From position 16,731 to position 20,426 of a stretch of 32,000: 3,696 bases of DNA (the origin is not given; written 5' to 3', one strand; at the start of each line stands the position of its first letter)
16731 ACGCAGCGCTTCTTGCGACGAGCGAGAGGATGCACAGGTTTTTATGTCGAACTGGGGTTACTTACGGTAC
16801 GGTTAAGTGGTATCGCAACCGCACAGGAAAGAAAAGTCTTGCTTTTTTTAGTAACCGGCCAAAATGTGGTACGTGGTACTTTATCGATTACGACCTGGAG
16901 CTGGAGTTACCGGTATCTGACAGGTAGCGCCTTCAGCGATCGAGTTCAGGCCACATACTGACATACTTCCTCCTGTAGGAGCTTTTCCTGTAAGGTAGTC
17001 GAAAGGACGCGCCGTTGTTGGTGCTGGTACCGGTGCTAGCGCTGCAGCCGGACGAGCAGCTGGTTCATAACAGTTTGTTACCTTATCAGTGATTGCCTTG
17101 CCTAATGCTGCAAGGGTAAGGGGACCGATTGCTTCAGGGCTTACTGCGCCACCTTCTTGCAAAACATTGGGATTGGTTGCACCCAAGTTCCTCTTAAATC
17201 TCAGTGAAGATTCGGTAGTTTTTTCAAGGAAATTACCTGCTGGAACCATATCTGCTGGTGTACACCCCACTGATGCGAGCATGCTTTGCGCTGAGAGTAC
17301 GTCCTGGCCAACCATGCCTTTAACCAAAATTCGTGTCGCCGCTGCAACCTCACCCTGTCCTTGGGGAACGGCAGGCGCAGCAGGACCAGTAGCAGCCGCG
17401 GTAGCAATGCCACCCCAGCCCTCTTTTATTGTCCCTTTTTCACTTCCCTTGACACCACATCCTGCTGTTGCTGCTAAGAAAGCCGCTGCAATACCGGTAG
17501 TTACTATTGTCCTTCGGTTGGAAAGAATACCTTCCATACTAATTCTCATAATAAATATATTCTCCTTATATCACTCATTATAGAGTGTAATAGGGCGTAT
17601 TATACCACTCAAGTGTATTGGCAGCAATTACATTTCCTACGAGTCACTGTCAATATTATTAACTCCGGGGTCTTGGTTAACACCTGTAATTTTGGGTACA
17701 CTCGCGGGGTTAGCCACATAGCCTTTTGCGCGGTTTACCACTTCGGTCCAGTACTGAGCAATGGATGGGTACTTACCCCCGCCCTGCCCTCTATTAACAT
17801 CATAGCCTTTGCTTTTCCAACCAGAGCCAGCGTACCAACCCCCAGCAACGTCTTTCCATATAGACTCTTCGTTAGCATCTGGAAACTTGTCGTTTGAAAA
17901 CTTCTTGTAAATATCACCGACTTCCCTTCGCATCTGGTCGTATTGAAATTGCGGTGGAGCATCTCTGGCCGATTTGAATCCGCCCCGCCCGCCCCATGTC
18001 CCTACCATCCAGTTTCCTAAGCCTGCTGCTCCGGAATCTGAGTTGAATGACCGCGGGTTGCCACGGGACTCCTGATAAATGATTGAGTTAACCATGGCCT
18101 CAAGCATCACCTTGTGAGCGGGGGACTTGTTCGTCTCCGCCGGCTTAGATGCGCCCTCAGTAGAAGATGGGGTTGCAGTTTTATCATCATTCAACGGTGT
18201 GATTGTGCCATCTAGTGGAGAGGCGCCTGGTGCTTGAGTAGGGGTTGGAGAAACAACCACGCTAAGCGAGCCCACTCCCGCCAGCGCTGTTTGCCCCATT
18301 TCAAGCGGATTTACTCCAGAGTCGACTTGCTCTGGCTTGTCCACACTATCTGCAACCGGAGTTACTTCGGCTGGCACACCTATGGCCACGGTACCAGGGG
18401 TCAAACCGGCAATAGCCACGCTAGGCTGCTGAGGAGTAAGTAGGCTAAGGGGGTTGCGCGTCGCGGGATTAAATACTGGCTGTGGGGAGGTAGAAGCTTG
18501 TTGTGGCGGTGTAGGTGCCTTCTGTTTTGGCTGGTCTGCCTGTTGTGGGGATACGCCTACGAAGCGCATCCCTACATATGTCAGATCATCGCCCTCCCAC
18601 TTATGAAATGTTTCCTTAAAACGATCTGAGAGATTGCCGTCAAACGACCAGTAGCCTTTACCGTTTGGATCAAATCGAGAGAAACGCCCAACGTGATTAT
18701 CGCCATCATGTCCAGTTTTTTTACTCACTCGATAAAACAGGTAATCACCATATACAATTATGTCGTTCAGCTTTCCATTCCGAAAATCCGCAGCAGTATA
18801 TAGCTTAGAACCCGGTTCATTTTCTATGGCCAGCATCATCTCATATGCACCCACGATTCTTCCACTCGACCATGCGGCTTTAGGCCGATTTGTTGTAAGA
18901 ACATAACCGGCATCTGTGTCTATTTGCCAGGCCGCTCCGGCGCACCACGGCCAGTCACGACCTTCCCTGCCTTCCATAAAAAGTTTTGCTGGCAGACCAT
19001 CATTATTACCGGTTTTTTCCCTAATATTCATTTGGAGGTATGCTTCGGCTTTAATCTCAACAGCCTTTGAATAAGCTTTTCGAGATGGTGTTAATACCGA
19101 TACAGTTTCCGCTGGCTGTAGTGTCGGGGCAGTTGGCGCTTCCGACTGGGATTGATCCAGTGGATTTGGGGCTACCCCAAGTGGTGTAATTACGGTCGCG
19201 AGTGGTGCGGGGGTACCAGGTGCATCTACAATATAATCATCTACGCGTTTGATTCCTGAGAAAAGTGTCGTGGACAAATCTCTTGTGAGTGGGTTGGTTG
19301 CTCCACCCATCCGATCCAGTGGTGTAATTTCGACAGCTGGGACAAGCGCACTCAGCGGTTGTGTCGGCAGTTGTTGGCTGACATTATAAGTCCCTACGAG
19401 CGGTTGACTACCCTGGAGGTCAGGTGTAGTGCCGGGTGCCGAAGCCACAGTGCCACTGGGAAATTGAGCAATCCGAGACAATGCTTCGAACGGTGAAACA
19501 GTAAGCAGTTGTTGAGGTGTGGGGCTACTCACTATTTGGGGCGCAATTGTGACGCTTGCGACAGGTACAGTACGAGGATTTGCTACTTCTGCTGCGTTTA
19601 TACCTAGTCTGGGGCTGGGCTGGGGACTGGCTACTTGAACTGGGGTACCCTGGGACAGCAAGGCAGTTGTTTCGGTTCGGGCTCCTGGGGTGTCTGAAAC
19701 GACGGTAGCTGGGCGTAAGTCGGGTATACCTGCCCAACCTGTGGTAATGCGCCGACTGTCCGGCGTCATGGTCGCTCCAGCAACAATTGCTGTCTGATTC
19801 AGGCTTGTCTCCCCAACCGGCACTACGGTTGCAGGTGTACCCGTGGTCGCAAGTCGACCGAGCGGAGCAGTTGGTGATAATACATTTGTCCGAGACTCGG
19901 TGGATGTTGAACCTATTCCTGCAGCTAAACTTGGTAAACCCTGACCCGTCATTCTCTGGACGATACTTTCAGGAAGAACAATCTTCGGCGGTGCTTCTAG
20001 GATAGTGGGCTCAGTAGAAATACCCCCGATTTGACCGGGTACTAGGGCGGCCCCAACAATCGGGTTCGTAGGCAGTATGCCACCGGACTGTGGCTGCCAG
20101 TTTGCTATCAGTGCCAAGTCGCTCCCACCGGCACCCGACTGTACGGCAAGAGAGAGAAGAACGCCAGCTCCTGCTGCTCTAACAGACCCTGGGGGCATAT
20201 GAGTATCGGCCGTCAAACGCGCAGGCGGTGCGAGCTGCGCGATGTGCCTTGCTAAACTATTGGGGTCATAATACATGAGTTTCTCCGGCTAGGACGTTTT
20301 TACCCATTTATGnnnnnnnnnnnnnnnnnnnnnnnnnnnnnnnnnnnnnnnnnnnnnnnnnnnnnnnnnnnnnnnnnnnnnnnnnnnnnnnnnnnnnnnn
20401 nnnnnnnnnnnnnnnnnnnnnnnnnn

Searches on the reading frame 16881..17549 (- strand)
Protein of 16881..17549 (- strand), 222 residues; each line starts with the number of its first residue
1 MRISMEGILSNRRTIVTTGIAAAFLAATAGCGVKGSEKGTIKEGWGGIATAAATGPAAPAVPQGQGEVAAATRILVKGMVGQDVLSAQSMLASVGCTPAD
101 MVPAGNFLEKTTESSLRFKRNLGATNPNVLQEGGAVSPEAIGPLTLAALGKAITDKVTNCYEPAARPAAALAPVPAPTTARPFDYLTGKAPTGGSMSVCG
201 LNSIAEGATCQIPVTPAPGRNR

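Call 8: search_protein_families(library=pfam, proteins=[window:16881-17549:-])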
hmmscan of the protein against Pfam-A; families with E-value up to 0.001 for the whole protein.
window:16881-17549:- (222 aa): 0 families

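Call 10: search_protein_families(library=phrogs, proteins=[window:16881-17549:-])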
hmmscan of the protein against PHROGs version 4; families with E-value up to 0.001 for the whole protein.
window:16881-17549:- (222 aa): 0 families

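Call 22: find_encoding_contigs(protein=window:16881-17549:-, flank=3000, max_places=10)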
Protein window:16881-17549:- (222 aa): no gene with exactly this product is on record in the collection.

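Call 25: find_homologous_proteins(query=window:16881-17549:-)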
Query window:16881-17549:- (222 aa): 1 proteins with E <= 0.001 among 8000 candidates.
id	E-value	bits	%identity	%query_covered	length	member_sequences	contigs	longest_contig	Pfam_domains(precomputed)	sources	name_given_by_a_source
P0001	2.2e-135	467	100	100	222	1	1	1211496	-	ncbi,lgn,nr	ncbi:hypothetical protein IPL85_00555 [Candidatus Saccharibacteria bacterium]|nr:MAG: hypothetical p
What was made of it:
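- The source genome (1.21-Mb contig, call 25) could not be scanned.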

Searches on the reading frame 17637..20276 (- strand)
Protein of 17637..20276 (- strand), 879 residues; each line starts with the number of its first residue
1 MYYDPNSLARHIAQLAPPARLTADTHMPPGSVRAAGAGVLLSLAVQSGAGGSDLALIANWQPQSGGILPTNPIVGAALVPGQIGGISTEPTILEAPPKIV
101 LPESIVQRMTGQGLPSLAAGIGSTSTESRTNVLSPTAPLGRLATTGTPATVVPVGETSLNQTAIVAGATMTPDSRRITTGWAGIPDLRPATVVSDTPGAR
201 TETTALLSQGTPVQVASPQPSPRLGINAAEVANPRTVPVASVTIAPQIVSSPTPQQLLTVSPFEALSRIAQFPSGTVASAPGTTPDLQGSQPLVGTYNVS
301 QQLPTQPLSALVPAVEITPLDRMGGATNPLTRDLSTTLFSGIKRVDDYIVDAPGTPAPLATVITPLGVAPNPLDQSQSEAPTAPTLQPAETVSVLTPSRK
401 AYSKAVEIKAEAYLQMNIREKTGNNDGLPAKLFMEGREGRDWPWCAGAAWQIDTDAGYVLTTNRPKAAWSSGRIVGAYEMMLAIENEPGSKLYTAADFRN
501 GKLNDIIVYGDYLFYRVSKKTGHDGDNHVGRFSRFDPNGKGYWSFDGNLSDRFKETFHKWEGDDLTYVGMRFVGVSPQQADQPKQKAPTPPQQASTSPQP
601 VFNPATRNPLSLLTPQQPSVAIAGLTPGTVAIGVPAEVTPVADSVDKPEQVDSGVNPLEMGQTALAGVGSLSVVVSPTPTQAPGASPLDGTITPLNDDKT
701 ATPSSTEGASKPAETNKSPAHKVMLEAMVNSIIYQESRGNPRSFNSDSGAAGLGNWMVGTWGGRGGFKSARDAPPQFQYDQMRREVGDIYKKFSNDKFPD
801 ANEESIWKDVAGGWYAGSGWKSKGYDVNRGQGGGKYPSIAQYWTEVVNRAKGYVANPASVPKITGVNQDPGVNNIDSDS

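Call 8: search_protein_families(library=pfam, proteins=[window:17637-20276:-])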
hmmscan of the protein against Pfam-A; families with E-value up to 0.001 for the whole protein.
window:17637-20276:- (879 aa): 0 families

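Call 10: search_protein_families(library=phrogs, proteins=[window:17637-20276:-])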
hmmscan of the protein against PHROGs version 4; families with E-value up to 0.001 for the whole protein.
window:17637-20276:- (879 aa): 0 families

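Call 44: find_homologous_proteins(query=window:17637-20276:-)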
Query window:17637-20276:- (879 aa): 1 proteins with E <= 0.001 among 8000 candidates.
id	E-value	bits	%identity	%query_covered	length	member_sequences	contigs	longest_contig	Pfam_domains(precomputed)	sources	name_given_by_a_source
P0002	0.0e+0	1967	100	100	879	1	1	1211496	-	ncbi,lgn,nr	ncbi:hypothetical protein IPL85_00560 [Candidatus Saccharibacteria bacterium]|nr:MAG: hypothetical p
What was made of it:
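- On MITE (non-autonomous DNA transposon): No empty site is available for the window insertion, because the flanking genes are orphans (calls 25, 44).
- Tried and rejected: Both flanking proteins tested (222 aa and 879 aa) have no homologue other than themselves among 5.8 billion proteins (calls 25, 44).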
